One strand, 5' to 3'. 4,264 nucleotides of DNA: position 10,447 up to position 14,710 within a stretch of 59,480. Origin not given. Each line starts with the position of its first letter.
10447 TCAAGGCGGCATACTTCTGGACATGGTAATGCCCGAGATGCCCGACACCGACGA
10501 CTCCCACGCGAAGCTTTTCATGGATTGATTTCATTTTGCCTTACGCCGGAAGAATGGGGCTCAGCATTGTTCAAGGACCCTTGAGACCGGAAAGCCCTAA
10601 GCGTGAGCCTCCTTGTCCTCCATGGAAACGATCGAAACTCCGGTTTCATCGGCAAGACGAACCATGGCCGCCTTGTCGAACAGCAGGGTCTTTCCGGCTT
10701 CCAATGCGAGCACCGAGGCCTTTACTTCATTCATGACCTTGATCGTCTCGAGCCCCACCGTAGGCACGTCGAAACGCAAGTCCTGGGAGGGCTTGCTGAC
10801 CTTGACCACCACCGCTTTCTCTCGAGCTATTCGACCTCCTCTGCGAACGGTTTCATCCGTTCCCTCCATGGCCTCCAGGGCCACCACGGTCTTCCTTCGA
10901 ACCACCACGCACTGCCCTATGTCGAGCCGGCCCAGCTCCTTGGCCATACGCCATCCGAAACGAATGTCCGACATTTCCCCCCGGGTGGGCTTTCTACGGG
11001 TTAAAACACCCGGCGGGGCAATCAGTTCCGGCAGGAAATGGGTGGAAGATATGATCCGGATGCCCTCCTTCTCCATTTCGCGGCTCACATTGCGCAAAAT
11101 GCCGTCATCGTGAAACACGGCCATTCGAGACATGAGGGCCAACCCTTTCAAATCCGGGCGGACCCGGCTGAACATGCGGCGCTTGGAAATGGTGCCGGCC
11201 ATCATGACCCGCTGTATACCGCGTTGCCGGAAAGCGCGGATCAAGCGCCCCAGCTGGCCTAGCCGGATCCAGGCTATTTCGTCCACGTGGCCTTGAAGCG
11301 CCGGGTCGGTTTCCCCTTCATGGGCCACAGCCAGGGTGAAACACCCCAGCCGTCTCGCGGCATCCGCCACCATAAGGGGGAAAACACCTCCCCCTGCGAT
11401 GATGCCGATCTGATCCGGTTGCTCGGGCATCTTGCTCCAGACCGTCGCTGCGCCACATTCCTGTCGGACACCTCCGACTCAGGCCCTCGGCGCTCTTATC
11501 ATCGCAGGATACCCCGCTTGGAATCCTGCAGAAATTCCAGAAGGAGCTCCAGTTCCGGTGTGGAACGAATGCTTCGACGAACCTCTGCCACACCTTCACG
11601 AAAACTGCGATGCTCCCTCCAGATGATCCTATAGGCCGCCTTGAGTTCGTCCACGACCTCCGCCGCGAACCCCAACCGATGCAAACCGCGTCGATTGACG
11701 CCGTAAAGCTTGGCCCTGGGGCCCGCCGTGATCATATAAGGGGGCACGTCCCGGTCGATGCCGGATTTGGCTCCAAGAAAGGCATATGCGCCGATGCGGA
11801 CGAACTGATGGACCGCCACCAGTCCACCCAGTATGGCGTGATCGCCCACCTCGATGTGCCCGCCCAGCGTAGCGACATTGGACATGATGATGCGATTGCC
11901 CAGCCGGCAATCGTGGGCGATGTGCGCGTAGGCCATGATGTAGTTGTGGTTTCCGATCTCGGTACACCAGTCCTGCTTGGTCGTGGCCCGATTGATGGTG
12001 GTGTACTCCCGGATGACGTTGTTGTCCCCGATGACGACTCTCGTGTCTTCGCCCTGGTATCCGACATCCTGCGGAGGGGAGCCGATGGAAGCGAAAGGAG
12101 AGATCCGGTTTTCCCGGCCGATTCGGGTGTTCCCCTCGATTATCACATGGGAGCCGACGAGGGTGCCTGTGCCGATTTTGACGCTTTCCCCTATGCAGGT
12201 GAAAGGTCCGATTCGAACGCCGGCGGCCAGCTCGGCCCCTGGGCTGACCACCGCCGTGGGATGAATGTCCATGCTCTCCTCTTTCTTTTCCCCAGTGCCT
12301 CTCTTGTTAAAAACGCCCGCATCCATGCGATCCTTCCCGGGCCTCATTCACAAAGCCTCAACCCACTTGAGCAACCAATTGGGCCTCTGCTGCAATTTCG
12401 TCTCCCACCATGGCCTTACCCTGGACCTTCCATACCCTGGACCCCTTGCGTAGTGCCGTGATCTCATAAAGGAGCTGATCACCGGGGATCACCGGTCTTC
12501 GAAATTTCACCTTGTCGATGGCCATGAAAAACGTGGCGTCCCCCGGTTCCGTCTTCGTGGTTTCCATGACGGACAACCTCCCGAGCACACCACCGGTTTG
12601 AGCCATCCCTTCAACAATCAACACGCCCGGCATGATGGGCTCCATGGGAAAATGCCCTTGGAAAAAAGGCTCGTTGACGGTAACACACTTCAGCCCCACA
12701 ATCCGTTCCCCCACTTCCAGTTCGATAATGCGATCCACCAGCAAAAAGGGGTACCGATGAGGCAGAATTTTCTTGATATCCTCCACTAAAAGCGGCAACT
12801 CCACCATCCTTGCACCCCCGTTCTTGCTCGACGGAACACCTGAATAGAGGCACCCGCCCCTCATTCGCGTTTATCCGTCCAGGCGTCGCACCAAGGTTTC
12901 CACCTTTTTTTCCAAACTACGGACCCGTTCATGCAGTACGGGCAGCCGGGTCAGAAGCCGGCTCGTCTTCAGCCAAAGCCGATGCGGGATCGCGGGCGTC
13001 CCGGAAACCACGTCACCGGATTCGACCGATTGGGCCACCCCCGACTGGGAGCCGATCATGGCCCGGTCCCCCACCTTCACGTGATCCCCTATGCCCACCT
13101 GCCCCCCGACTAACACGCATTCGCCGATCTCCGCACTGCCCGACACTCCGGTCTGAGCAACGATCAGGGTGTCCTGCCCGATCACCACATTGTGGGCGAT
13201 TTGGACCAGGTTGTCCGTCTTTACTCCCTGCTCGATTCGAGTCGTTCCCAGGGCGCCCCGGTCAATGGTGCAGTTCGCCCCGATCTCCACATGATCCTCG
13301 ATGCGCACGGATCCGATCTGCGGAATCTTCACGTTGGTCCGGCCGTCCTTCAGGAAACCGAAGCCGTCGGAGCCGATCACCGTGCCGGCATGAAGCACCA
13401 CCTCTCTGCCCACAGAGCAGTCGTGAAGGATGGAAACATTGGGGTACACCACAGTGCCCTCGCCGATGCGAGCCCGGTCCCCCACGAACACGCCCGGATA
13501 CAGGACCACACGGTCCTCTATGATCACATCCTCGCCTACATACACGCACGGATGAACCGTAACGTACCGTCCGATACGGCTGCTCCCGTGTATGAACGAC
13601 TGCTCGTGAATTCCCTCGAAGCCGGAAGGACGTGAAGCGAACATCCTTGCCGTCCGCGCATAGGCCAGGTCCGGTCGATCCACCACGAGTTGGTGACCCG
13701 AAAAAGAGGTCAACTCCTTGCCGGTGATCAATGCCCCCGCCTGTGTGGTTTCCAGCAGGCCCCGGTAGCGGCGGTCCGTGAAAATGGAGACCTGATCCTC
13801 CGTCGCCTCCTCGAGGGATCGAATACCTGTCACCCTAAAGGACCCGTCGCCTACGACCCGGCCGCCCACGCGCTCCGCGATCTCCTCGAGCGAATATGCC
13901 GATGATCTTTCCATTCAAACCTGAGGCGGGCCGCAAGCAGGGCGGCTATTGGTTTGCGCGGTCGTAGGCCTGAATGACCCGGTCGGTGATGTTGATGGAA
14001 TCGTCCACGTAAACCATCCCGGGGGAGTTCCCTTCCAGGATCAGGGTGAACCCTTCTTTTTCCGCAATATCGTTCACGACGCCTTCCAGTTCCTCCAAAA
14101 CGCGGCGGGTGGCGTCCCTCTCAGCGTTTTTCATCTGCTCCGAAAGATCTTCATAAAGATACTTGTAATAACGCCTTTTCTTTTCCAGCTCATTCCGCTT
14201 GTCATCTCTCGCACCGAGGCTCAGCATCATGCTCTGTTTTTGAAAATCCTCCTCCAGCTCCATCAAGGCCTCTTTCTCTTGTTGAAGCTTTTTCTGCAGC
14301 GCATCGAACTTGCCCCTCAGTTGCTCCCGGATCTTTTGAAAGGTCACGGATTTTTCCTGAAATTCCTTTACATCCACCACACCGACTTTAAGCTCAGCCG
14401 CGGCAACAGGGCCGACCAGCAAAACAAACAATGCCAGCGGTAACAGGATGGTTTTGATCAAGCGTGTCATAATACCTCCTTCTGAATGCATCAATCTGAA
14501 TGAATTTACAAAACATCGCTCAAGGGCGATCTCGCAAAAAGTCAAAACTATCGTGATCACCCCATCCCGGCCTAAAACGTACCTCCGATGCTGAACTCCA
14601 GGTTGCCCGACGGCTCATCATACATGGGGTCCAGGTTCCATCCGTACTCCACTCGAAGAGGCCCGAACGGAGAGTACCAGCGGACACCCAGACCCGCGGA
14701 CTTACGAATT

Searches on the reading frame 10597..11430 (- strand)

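Call 60: search_protein_families(library=pfam, proteins=[window:10597-11430:-], max_evalue=0.00001)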
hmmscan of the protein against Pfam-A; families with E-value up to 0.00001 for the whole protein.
window:10597-11430:- (277 aa): 2 families
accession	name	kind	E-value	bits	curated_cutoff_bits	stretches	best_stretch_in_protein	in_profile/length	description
PF06230.17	LpxI_C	-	8.5e-52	174.9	25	1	139-268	1-131/131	LpxI C-terminal domain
PF17930.7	LpxI_N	-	1.4e-38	132.2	25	1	7-136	1-129/129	LpxI N-terminal domain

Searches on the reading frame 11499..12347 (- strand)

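Call 60: search_protein_families(library=pfam, proteins=[window:11499-12347:-], max_evalue=0.00001)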
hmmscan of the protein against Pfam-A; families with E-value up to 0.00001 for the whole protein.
window:11499-12347:- (282 aa): 4 families
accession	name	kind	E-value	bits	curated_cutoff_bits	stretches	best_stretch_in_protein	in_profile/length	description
PF00132.30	Hexapep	-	4.9e-24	83.4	27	0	129-154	2-27/36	Bacterial transferase hexapeptide (six repeats)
PF13720.11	Acetyltransf_11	-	2e-23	83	24.5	1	200-280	1-81/82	Udp N-acetylglucosamine O-acyltransferase; Domain 2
PF25084.1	LbH_EIF2B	-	4.4e-06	27.1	54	0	102-184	20-104/105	EIF2B subunit epsilon LbH domain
PF25087.1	GMPPB_C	-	6.4e-06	26.3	39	0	103-177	22-93/110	GMPPB C-terminal domain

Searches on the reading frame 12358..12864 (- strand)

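Call 60: search_protein_families(library=pfam, proteins=[window:12358-12864:-], max_evalue=0.00001)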
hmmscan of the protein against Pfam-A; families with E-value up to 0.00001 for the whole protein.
window:12358-12864:- (168 aa): 1 family
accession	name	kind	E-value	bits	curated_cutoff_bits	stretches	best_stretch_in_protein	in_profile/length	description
PF07977.19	FabA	-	2.1e-35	121.8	23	1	34-161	1-137/138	FabA-like domain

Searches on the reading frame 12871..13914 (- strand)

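Call 61: search_protein_families(library=pfam, proteins=[window:12871-13914:-], max_evalue=0.00001)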
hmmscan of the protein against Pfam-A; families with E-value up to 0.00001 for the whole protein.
window:12871-13914:- (347 aa): 4 families
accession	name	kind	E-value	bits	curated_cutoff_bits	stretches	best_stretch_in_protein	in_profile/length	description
PF00132.30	Hexapep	-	1.3e-30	104.2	27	3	148-181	2-35/36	Bacterial transferase hexapeptide (six repeats)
PF04613.19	LpxD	-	4.1e-15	55.8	30.8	1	26-90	2-69/70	UDP-3-O-[3-hydroxymyristoyl] glucosamine N-acyltransferase, LpxD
PF25084.1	LbH_EIF2B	-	2.1e-10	41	54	0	103-182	19-101/105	EIF2B subunit epsilon LbH domain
PF14602.12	Hexapep_2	-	7.4e-06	26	27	0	203-220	2-17/34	Hexapeptide repeat of succinyl-transferase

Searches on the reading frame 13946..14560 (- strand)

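Call 61: search_protein_families(library=pfam, proteins=[window:13946-14560:-], max_evalue=0.00001)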
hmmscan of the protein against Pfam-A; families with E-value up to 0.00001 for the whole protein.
window:13946-14560:- (204 aa): 1 family
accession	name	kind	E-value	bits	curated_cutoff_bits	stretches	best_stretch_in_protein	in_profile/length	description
PF03938.19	OmpH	-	8.7e-26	91.3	32.4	1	58-198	1-140/141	Outer membrane protein (OmpH-like)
